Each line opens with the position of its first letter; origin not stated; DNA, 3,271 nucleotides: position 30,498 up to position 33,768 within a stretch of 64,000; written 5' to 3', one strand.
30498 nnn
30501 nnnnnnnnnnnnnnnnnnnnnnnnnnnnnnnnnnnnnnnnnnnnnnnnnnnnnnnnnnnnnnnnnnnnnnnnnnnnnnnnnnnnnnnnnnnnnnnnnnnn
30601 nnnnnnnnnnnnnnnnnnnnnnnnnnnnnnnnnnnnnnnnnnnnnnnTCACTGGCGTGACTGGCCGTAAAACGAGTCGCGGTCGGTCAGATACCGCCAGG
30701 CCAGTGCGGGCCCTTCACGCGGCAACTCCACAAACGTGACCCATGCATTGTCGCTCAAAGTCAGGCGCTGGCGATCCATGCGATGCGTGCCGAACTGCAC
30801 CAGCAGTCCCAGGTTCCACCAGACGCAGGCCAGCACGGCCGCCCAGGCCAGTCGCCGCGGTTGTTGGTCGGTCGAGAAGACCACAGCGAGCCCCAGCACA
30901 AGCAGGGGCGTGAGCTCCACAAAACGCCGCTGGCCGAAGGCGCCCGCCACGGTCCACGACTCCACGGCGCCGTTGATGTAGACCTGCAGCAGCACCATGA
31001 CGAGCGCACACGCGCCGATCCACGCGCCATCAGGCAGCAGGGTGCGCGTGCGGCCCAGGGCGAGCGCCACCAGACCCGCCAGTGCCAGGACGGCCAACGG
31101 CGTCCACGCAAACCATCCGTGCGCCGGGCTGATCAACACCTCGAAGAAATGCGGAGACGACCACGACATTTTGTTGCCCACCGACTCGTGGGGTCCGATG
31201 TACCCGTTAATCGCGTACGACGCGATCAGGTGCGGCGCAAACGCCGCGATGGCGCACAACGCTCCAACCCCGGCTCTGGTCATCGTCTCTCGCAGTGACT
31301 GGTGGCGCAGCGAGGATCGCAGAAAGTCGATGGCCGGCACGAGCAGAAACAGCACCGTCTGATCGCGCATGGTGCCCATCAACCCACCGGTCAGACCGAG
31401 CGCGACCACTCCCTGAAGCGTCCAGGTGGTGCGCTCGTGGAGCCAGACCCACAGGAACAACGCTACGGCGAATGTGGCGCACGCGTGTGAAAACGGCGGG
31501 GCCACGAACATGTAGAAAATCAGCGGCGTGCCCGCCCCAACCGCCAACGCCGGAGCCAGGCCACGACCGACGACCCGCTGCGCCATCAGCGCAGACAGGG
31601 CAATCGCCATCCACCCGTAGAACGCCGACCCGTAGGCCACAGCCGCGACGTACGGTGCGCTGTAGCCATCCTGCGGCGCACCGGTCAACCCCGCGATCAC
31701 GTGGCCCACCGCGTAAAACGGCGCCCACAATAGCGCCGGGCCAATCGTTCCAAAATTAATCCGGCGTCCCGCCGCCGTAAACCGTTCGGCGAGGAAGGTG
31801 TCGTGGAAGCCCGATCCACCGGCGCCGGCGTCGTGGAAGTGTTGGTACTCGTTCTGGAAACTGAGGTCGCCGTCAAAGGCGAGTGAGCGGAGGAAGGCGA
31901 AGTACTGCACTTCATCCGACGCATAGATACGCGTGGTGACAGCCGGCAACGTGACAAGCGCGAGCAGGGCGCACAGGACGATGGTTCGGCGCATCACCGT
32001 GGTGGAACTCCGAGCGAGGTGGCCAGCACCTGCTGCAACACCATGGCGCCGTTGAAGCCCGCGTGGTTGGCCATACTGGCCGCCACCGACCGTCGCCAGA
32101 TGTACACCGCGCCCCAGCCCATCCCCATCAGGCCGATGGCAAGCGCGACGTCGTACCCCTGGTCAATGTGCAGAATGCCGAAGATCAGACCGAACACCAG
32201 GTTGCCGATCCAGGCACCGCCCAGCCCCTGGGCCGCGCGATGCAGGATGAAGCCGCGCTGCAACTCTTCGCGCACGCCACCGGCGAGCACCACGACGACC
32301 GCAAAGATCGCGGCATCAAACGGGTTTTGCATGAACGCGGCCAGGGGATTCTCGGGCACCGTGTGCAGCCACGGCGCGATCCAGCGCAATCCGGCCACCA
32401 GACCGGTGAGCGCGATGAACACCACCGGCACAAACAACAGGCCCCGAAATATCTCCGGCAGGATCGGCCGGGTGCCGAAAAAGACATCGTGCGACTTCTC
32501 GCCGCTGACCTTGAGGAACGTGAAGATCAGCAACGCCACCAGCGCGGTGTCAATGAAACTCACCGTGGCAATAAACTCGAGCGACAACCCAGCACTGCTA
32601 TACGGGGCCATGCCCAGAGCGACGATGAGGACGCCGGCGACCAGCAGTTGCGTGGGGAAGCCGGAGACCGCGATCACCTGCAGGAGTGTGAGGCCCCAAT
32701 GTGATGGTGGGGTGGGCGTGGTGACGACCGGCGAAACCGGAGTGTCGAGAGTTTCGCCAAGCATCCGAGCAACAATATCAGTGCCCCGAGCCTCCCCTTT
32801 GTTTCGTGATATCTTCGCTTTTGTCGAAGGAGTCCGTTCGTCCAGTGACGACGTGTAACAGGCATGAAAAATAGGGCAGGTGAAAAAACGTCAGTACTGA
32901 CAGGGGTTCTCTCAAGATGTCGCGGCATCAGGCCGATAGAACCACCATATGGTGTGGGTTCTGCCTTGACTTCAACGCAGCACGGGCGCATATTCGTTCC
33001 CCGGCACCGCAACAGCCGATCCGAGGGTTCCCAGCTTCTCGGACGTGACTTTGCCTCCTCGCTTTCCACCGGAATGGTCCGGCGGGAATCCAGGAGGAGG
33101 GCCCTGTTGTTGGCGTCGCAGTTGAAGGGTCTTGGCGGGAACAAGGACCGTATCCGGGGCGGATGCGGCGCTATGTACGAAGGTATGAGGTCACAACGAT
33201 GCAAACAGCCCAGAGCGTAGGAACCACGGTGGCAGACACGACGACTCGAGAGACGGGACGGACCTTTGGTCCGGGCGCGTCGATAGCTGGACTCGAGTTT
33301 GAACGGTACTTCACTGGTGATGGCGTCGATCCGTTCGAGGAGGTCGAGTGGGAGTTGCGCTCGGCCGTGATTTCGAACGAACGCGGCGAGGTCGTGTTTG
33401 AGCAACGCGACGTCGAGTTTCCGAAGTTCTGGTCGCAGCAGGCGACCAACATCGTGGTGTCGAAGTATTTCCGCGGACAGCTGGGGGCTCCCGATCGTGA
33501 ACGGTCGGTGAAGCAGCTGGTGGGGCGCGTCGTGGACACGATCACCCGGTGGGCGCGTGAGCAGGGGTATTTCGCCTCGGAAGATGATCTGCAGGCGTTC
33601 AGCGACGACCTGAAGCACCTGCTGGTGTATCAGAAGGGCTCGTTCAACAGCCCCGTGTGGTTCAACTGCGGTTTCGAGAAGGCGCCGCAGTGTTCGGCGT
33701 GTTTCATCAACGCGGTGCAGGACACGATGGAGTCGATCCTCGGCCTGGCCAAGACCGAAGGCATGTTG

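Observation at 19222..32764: Ten-gene translationally coupled glycosylation operon rich in GT-C-type membrane enzymes and lacking canonical polysaccharide export or priming genes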

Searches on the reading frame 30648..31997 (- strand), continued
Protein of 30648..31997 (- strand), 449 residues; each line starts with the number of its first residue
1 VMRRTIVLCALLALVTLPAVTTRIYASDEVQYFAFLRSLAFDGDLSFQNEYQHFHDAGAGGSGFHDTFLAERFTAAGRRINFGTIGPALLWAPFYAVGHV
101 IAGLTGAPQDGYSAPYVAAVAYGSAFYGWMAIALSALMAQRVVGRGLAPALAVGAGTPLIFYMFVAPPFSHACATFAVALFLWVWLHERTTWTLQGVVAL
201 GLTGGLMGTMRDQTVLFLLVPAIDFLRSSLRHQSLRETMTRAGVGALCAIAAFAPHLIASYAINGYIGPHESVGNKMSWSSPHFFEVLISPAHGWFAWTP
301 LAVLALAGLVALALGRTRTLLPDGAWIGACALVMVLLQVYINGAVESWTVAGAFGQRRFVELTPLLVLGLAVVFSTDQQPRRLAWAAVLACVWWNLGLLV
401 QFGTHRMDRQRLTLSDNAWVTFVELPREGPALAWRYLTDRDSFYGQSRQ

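Call 73: find_encoding_contigs(protein=P0470, flank=8000, max_places=1)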
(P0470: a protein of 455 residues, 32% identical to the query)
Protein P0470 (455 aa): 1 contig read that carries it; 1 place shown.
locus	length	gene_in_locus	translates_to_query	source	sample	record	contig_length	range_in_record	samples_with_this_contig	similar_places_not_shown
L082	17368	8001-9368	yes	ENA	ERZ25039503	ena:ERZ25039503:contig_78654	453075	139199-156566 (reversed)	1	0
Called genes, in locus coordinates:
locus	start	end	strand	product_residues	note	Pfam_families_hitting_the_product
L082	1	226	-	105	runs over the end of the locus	PF04358:DsrC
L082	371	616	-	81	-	-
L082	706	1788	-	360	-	PF03460:NIR_SIR_ferr, PF01077:NIR_SIR, PF12838:Fer4_7 (weak)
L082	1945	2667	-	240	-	PF01077:NIR_SIR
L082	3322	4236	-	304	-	PF14691:Fer4_20, PF00890:FAD_binding_2 (weak), PF01134:GIDA (weak), PF01266:DAO, PF03486:HI0933_like (faint), PF12831:FAD_oxidored (weak), PF13450:NAD_binding_8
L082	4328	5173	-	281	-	PF00376:MerR, PF12728:HTH_17 (faint), PF13411:MerR_1, PF13560:HTH_31, PF01381:HTH_3, PF07883:Cupin_2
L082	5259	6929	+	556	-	PF07837:FTCD_N, PF02971:FTCD, PF04961:FTCD_C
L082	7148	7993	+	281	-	PF02016:Peptidase_S66, PF17676:Peptidase_S66C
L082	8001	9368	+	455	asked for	-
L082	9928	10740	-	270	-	PF13646:HEAT_2 (faint)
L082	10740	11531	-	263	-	PF13513:HEAT_EZ (faint), PF13646:HEAT_2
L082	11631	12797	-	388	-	PF10996:Beta-Casp, PF07521:RMMBL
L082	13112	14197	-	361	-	PF00291:PALP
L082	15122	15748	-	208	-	-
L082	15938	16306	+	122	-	-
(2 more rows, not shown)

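Call 74: find_encoding_contigs(protein=P0472, flank=8000, max_places=1)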
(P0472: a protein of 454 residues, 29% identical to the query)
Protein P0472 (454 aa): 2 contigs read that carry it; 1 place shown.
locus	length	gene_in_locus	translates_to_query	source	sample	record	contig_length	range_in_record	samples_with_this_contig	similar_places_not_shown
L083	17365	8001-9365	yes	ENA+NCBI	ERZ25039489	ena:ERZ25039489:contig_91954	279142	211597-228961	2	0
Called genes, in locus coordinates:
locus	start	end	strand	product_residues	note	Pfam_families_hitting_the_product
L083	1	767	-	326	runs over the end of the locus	PF02665:Nitrate_red_gam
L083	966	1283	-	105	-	PF04358:DsrC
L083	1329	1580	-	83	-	-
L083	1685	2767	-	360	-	PF03460:NIR_SIR_ferr, PF01077:NIR_SIR, PF12838:Fer4_7 (weak)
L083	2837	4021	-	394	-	PF03460:NIR_SIR_ferr, PF01077:NIR_SIR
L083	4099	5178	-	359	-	PF14691:Fer4_20, PF00890:FAD_binding_2 (weak), PF01134:GIDA (weak), PF01266:DAO, PF12831:FAD_oxidored (weak), PF13450:NAD_binding_8, PF14697:Fer4_21 (weak), PF12838:Fer4_7 (weak)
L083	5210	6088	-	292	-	PF13411:MerR_1, PF00376:MerR, PF13560:HTH_31, PF01381:HTH_3 (weak), PF07883:Cupin_2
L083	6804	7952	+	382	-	PF02971:FTCD, PF04961:FTCD_C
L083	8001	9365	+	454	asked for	-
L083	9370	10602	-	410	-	PF03033:Glyco_transf_28, PF06722:EryCIII-like_C, PF04101:Glyco_tran_28_C (weak)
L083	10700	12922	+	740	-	-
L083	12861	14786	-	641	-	PF03571:Peptidase_M49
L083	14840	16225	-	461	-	PF00753:Lactamase_B, PF23023:Anti-Pycsar_Apyc1 (faint), PF12706:Lactamase_B_2, PF16661:Lactamase_B_6 (weak), PF10996:Beta-Casp, PF07521:RMMBL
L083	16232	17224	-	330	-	PF00291:PALP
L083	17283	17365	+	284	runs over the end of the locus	-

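Call 75: find_encoding_contigs(protein=P0474, flank=8000, max_places=1)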
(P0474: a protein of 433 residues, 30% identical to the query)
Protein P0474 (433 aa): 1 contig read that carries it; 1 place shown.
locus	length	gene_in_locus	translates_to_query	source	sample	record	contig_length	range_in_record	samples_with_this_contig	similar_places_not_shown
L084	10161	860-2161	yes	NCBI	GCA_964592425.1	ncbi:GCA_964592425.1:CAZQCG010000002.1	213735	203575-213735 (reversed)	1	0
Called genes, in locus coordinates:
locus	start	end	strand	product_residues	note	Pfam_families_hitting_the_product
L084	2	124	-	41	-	?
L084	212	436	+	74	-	-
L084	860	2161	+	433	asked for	-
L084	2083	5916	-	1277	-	PF02384:N6_Mtase (faint), PF20473:MmeI_Mtase (faint), PF07669:Eco57I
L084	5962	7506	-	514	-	PF21447:Ppx-GppA_III, PF05235:CHAD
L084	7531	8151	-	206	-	PF01928:CYTH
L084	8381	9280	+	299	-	PF03618:Kinase-PPPase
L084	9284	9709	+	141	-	PF11255:DUF3054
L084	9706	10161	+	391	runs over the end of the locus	-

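Call 85: search_solved_structures(query=A3, max_evalue=10, show_alignments=2)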
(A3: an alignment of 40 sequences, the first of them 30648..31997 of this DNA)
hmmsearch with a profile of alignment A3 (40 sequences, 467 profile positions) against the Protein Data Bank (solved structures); distinct sequences matched with E-value up to 10: 0.

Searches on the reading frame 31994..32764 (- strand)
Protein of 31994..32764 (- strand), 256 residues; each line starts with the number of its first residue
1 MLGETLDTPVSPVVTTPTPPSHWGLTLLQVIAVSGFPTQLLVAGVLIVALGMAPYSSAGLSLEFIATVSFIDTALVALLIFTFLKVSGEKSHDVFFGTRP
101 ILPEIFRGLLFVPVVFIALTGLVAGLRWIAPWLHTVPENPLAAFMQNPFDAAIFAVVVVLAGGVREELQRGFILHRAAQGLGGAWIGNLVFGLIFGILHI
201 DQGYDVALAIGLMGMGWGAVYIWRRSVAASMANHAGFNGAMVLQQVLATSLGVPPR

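Call 4: search_protein_families(library=pfam, proteins=[window:31994-32764:-], max_evalue=0.01)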
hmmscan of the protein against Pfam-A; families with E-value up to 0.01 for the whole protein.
window:31994-32764:- (256 aa): 1 family
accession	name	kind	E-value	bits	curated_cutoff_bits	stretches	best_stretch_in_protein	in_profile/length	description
PF02517.21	Rce1-like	-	2e-14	54.1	22.4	1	151-239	4-92/93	Type II CAAX prenyl endopeptidase Rce1-like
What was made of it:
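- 31994..32764 (-): CPBP/Rce1-like intramembrane glutamic protease. It is the first gene of the operon. Pfam PF02517 E 2e-14 (call 4).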

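Call 7: search_protein_families(library=ncbifam, proteins=[window:31994-32764:-], max_evalue=0.01)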
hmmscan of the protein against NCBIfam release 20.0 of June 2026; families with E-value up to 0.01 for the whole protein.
window:31994-32764:- (256 aa): 3 families
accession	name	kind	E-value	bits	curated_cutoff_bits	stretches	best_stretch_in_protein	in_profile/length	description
NF041647.1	ABC_perm_CPBP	equivalog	5.4e-09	35.3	435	1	37-245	421-634/636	ABC transporter permease subunit/CPBP intramembrane protease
NF033192.3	CPBP_JDVT_MrtJ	equivalog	7.9e-06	26.5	75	1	159-242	15-96/98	JDVT-CTERM system glutamic-type intramembrane protease MrtJ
NF046050.1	CPBP_fam_MroQ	equivalog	0.00043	19.8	270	1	186-247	167-226/243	intramembrane glutamic endopeptidase MroQ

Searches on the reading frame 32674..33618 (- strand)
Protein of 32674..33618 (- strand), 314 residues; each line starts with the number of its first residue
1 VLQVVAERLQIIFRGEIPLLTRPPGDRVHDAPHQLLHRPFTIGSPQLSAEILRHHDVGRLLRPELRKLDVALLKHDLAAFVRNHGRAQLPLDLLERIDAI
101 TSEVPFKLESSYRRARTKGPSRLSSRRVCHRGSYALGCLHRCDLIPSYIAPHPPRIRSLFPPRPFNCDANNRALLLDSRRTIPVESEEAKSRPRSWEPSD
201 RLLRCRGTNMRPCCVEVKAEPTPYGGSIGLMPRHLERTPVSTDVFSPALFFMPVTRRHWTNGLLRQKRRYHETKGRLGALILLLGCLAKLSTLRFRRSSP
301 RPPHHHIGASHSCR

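Call 69: search_protein_families(library=pfam, proteins=[window:32674-33618:-], max_evalue=0.001)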
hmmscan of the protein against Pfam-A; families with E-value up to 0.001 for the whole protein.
window:32674-33618:- (314 aa): 0 families
